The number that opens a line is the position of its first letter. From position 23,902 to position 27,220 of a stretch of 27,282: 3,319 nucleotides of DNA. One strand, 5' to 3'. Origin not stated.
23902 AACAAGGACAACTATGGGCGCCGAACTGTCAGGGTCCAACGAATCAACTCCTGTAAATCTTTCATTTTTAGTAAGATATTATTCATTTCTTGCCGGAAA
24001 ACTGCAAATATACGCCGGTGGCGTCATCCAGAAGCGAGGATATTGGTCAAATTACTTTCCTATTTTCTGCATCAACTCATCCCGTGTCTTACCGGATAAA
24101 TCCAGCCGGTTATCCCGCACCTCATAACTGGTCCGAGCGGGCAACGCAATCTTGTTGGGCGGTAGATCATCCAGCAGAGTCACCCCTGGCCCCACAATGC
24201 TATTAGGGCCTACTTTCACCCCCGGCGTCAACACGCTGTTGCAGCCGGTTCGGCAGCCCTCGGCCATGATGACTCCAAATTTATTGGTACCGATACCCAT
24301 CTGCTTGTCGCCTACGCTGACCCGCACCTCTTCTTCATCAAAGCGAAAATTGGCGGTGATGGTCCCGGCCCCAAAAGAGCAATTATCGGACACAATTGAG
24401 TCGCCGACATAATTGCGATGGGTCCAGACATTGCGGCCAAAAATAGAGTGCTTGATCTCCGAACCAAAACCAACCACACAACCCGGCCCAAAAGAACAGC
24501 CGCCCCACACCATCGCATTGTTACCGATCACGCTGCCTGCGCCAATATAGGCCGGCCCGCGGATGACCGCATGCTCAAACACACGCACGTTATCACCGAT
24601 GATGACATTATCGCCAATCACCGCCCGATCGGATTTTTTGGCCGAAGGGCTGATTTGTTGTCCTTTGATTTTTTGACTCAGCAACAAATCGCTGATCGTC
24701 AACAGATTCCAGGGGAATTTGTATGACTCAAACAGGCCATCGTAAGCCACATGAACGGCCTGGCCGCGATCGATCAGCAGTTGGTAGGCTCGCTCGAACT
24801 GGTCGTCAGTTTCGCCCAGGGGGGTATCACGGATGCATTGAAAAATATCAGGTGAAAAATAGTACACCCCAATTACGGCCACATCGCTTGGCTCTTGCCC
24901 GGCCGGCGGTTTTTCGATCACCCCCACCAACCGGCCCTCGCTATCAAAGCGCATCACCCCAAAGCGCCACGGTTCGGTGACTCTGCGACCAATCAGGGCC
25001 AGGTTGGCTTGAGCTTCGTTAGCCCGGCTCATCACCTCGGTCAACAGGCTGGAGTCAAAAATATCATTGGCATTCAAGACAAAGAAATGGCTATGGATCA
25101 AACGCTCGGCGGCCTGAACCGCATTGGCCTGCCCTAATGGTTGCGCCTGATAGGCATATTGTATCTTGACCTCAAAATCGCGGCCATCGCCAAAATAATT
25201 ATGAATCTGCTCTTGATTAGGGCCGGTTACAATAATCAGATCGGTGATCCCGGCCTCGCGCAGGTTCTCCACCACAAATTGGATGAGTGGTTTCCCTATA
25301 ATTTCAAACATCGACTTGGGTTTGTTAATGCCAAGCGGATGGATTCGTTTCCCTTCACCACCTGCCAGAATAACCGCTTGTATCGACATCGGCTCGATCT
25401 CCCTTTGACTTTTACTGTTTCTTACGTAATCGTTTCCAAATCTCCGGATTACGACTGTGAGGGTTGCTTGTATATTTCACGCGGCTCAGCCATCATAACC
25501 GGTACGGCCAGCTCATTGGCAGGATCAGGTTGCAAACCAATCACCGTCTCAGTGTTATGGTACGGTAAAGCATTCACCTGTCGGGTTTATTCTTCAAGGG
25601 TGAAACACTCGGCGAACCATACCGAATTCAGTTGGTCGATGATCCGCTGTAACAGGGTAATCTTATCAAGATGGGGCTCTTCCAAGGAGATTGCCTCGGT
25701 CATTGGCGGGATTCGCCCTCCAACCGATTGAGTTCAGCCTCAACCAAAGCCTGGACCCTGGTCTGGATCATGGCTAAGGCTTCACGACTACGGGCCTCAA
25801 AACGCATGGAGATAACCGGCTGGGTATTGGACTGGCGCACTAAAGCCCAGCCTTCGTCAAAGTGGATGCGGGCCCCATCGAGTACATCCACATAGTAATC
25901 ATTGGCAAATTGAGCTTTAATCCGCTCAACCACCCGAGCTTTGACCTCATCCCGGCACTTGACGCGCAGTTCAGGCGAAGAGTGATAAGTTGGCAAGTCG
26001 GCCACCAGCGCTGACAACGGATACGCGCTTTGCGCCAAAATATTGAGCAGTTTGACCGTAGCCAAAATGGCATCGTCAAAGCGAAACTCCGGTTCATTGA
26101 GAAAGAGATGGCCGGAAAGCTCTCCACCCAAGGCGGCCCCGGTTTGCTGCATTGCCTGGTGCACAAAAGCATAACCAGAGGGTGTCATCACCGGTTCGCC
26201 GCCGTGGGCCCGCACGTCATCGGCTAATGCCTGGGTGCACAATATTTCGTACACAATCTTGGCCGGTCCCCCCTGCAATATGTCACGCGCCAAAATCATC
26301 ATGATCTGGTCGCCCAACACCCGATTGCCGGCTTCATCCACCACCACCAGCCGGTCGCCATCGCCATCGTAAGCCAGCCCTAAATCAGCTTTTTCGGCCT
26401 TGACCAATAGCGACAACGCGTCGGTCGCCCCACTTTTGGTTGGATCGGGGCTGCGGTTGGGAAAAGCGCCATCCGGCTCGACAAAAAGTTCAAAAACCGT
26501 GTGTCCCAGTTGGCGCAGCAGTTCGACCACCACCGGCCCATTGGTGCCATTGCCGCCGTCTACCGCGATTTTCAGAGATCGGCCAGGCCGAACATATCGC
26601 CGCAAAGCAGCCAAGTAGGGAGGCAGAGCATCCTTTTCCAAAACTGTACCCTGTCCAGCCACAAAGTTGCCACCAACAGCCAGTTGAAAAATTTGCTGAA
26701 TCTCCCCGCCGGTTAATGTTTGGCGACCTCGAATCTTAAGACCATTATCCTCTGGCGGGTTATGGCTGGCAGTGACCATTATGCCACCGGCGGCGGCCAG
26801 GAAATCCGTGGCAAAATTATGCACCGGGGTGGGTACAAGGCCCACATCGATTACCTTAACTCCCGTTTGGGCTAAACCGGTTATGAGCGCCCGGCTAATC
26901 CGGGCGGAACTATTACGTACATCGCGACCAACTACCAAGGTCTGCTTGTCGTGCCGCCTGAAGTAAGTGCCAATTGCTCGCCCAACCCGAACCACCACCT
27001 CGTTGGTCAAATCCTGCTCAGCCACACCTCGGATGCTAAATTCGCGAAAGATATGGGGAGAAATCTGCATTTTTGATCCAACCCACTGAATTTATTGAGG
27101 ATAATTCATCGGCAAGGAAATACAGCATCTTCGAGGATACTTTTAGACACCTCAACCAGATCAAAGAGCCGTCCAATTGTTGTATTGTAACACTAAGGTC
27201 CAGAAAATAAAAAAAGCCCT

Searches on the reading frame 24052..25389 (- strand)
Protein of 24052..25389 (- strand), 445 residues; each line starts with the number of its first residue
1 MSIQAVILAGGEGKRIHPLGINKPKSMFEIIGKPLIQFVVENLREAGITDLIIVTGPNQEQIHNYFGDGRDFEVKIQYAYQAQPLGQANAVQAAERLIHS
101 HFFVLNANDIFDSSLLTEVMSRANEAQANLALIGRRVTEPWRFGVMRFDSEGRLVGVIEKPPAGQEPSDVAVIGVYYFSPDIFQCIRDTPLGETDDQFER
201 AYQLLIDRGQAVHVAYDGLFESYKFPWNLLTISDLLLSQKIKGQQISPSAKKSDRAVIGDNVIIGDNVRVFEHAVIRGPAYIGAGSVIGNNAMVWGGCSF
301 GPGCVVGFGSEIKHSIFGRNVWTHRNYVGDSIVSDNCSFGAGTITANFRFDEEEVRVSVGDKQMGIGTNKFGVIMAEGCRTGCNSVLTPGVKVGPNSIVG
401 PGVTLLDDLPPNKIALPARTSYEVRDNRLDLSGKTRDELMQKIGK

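Call 10: search_protein_families(library=pfam, proteins=[window:24052-25389:-], max_evalue=0.001)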
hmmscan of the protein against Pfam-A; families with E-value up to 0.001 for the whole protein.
window:24052-25389:- (445 aa): 5 families
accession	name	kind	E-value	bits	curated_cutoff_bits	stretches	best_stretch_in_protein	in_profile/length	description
PF00483.29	NTP_transferase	-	3.1e-42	145.3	21.2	1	5-212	2-216/245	Nucleotidyl transferase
PF00132.30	Hexapep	-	4.2e-18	64.6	27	2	373-405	2-34/36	Bacterial transferase hexapeptide (six repeats)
PF12804.13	NTP_transf_3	-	5.2e-11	43.4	27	1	5-132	1-120/160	MobA-like NTP transferase domain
PF25084.1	LbH_EIF2B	-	9.8e-08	32.4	54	1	251-340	11-100/105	EIF2B subunit epsilon LbH domain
PF24894.1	Hexapep_GlmU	-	0.00036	21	23.3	0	302-351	23-72/104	GlmU-like, C-terminal hexapeptide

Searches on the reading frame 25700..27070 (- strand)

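Call 10: search_protein_families(library=pfam, proteins=[window:25700-27070:-], max_evalue=0.001)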
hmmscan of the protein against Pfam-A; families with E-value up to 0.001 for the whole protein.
window:25700-27070:- (456 aa): 4 families
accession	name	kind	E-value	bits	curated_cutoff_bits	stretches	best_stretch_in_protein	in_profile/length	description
PF02878.22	PGM_PMM_I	-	4.9e-36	123.9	22.5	1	7-117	3-115/138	Phosphoglucomutase/phosphomannomutase, alpha/beta/alpha domain I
PF02879.22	PGM_PMM_II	-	2.2e-23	83.2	29.3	1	152-248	3-103/103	Phosphoglucomutase/phosphomannomutase, alpha/beta/alpha domain II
PF02880.22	PGM_PMM_III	-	6.3e-23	81.5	20.7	1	253-360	2-112/115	Phosphoglucomutase/phosphomannomutase, alpha/beta/alpha domain III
PF00408.26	PGM_PMM_IV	-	8.5e-13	48.6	23.1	1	368-439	2-65/68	Phosphoglucomutase/phosphomannomutase, C-terminal domain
